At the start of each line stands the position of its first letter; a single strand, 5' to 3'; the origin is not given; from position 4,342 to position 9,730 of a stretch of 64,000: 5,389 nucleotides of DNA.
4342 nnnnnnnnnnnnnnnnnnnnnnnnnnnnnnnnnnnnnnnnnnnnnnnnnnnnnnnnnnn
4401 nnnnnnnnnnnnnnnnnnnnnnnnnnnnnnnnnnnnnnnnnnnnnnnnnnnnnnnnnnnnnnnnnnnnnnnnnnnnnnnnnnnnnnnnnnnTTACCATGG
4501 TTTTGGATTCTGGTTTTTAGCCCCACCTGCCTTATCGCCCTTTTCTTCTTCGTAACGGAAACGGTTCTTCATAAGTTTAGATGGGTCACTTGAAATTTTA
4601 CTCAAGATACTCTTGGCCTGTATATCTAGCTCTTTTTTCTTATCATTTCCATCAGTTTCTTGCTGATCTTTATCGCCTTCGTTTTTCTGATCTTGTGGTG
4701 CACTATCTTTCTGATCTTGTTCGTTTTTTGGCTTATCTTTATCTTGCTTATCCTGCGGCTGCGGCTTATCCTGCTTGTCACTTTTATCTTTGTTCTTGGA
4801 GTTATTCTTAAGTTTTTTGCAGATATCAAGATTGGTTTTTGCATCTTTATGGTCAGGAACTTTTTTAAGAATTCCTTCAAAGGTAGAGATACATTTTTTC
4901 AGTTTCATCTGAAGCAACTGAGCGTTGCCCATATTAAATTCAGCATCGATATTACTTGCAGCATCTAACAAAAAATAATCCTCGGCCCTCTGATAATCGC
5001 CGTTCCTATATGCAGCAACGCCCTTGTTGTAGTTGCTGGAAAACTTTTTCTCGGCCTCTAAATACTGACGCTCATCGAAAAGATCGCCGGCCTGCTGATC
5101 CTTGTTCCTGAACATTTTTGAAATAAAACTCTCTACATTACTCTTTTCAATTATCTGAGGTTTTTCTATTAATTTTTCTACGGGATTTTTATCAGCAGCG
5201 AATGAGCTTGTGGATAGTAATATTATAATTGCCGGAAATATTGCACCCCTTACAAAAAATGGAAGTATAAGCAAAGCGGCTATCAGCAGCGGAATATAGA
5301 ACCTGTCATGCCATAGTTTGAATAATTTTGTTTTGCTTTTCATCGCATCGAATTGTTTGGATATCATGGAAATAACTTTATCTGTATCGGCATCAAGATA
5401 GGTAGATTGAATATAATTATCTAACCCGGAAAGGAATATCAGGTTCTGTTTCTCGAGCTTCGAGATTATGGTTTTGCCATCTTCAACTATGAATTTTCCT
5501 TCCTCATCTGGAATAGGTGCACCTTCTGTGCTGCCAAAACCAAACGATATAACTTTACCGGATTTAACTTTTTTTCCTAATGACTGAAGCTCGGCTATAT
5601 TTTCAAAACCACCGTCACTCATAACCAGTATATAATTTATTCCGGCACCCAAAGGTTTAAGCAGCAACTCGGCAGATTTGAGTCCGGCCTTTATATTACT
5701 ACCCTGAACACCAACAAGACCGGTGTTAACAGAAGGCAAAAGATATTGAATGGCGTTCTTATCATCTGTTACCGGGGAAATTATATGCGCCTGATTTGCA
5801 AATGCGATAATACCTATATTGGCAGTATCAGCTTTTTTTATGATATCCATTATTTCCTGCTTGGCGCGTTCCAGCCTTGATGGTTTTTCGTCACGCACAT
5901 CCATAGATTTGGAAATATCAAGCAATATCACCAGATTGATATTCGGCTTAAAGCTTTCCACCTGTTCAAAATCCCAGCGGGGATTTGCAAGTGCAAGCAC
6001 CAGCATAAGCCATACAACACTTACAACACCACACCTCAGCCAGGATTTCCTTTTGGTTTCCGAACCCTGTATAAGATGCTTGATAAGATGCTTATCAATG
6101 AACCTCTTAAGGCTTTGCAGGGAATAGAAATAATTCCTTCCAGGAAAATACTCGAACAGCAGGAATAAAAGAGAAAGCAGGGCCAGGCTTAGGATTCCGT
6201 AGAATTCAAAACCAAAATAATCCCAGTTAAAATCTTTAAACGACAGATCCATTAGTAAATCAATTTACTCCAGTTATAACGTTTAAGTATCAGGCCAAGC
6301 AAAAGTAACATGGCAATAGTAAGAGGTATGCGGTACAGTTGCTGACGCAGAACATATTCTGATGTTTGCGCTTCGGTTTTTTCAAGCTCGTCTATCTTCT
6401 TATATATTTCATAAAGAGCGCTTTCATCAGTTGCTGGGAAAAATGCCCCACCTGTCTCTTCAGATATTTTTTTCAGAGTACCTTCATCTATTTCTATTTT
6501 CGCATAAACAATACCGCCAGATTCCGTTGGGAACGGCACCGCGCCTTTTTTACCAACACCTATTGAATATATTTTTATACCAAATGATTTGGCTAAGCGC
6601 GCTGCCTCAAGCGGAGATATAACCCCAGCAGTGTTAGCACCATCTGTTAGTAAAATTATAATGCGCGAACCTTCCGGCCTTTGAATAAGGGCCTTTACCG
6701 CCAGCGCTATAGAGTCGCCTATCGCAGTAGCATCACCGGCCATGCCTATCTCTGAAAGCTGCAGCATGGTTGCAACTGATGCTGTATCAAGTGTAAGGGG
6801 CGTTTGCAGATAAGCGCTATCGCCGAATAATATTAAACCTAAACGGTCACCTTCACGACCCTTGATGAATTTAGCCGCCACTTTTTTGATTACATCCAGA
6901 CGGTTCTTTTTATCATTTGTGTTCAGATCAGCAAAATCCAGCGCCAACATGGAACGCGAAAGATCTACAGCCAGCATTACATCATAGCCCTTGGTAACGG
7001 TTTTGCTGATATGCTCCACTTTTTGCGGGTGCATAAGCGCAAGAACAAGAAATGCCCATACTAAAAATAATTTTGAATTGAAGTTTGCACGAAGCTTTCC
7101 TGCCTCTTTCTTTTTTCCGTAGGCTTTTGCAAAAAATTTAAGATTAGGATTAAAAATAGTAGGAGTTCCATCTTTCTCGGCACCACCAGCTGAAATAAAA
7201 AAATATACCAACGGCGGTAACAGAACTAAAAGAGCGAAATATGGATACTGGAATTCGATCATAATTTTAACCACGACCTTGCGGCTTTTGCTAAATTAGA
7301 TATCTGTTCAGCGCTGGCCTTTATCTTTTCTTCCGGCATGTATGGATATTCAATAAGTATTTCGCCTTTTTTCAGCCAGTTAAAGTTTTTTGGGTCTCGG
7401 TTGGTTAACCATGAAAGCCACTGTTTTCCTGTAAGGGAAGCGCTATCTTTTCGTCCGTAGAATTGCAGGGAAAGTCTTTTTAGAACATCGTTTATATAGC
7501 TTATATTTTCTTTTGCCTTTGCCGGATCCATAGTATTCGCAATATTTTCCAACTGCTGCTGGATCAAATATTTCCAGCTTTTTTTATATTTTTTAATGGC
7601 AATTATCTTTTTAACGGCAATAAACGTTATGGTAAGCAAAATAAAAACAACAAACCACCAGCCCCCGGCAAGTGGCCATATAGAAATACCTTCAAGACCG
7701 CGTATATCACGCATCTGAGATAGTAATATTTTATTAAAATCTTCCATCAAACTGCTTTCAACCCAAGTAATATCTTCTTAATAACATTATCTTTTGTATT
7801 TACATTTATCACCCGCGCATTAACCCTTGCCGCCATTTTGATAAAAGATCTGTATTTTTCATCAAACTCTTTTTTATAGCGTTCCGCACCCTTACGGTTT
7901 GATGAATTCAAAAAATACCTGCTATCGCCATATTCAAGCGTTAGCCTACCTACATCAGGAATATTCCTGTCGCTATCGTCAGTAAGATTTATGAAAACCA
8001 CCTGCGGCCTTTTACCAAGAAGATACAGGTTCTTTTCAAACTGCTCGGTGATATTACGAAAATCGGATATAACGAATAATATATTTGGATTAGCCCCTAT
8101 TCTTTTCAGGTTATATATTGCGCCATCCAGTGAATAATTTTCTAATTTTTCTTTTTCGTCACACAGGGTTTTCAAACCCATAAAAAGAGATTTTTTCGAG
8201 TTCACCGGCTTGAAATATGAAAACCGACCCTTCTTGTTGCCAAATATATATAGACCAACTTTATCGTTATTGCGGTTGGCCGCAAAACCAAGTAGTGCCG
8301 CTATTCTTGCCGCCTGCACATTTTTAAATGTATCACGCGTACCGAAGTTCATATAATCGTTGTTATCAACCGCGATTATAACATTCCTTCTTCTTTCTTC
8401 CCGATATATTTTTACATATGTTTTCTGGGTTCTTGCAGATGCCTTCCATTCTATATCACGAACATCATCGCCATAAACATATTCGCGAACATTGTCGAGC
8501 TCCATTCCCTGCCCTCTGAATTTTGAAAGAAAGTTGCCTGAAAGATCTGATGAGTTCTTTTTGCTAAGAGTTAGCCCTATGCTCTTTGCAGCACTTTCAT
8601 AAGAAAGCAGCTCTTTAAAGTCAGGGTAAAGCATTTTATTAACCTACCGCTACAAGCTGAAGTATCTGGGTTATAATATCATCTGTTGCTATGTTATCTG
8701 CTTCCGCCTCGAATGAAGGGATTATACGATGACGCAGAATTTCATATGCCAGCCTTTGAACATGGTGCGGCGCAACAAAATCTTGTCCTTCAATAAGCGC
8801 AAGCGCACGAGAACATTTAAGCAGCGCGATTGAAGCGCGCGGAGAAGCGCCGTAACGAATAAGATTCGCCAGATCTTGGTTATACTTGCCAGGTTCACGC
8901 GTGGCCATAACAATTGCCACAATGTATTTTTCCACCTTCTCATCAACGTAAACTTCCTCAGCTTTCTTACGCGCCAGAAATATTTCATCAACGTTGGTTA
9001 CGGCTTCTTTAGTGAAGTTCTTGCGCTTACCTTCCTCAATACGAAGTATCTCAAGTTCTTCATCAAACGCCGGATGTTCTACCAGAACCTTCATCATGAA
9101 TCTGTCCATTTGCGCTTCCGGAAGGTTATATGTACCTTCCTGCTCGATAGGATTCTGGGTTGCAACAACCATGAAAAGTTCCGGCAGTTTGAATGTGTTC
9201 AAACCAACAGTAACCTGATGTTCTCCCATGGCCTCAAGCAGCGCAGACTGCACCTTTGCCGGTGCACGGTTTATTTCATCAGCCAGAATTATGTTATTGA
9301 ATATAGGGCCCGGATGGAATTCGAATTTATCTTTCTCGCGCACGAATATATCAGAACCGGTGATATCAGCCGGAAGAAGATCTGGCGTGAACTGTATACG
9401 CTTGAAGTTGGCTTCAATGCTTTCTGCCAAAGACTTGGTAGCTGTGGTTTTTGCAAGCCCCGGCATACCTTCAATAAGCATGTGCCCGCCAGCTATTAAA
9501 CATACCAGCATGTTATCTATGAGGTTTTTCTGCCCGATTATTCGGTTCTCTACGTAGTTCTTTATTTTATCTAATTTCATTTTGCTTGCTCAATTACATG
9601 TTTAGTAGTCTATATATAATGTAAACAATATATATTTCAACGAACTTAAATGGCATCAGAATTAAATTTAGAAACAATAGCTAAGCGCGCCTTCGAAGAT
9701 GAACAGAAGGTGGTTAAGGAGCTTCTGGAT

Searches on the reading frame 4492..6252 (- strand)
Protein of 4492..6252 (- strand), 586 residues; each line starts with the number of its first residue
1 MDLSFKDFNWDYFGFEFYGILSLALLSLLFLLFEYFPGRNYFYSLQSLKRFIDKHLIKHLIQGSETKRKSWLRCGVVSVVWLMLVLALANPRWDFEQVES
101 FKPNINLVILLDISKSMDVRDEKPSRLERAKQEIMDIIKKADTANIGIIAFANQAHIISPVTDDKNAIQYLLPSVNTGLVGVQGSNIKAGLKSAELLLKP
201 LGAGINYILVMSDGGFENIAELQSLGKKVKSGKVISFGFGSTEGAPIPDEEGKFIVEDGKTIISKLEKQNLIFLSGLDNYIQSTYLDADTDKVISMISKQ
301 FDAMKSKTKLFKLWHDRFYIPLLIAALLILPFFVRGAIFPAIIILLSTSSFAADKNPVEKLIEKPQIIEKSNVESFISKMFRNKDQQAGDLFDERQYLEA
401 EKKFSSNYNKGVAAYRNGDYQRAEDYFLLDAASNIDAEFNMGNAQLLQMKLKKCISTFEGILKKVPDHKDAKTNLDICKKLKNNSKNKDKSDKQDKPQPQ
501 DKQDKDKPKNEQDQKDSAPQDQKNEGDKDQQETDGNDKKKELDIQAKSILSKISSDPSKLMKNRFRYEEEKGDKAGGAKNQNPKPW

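Call 46: search_protein_families(library=pfam, proteins=[window:4492-6252:-], max_evalue=1e-8)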
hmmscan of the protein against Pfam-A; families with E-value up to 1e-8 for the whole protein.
window:4492-6252:- (586 aa): 2 families
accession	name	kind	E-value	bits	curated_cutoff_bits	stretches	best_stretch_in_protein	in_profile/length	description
PF13519.12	VWA_2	-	2.3e-16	60.8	27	1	107-214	1-106/107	von Willebrand factor type A domain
PF00092.34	VWA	-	6e-09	36.8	23.8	0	106-241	1-139/174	von Willebrand factor type A domain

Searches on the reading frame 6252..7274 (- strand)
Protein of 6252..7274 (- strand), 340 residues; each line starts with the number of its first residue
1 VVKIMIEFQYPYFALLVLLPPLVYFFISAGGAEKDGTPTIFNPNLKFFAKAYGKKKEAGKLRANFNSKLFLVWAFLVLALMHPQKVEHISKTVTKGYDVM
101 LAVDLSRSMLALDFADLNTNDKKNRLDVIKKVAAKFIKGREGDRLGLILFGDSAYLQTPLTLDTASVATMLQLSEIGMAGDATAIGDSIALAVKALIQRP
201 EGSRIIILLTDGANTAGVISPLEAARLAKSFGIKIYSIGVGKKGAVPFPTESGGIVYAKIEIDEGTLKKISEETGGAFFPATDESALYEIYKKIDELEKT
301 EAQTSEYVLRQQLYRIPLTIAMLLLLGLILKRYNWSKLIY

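Call 46: search_protein_families(library=pfam, proteins=[window:6252-7274:-], max_evalue=1e-8)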
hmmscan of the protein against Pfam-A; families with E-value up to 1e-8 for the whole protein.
window:6252-7274:- (340 aa): 2 families
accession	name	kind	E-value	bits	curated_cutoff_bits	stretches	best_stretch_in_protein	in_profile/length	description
PF00092.34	VWA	-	4.3e-20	73.1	23.8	1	98-292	1-173/174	von Willebrand factor type A domain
PF13519.12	VWA_2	-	6.2e-16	59.4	27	1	99-212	1-106/107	von Willebrand factor type A domain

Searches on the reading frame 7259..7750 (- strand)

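Call 46: search_protein_families(library=pfam, proteins=[window:7259-7750:-], max_evalue=1e-8)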
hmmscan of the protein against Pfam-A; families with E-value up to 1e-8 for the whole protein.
window:7259-7750:- (163 aa): 1 family
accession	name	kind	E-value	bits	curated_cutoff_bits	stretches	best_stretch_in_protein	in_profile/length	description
PF14316.11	DUF4381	-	1.8e-28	100.1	27.2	1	12-162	2-144/145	Domain of unknown function (DUF4381)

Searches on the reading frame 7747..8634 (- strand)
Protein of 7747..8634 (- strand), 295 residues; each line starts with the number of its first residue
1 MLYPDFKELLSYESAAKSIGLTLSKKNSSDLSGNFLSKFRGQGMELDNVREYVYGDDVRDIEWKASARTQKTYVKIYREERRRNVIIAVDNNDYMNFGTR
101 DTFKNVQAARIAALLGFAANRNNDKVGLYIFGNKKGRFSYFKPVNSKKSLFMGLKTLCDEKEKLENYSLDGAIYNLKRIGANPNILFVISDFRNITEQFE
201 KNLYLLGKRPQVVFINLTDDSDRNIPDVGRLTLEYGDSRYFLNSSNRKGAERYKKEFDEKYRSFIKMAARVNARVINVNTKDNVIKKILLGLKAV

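Call 46: search_protein_families(library=pfam, proteins=[window:7747-8634:-], max_evalue=1e-8)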
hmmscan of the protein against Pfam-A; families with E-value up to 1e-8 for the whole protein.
window:7747-8634:- (295 aa): 1 family
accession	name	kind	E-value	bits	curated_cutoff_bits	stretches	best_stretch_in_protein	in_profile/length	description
PF01882.25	DUF58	-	3e-38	131.6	23.4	1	49-254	2-207/216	Protein of unknown function DUF58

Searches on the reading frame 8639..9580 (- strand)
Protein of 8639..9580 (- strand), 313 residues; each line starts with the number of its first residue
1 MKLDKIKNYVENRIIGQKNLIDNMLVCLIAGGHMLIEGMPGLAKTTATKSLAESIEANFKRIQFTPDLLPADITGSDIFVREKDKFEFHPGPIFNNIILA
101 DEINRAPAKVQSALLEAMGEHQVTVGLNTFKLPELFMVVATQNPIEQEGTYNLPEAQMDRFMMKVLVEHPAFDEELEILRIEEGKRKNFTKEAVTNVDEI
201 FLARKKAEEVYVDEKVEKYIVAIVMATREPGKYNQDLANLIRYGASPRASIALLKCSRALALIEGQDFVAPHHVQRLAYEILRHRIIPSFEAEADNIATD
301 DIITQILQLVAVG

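Call 46: search_protein_families(library=pfam, proteins=[window:8639-9580:-], max_evalue=1e-8)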
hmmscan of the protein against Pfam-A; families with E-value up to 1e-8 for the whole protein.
window:8639-9580:- (313 aa): 4 families
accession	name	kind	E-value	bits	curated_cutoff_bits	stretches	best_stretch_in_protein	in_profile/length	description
PF07726.17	AAA_3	-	2.2e-64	215.7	27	1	33-163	1-131/131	ATPase family associated with various cellular activities (AAA)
PF17863.7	AAA_lid_2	-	6.2e-20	71.2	22.7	1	240-306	8-74/74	AAA lid domain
PF20030.5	bpMoxR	-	4.5e-15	55.7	27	1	2-179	2-178/205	MoxR domain in the MoxR-vWA-beta-propeller ternary systems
PF07728.20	AAA_5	-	3.6e-12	46.9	22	1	33-161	1-139/139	AAA domain (dynein-related subfamily)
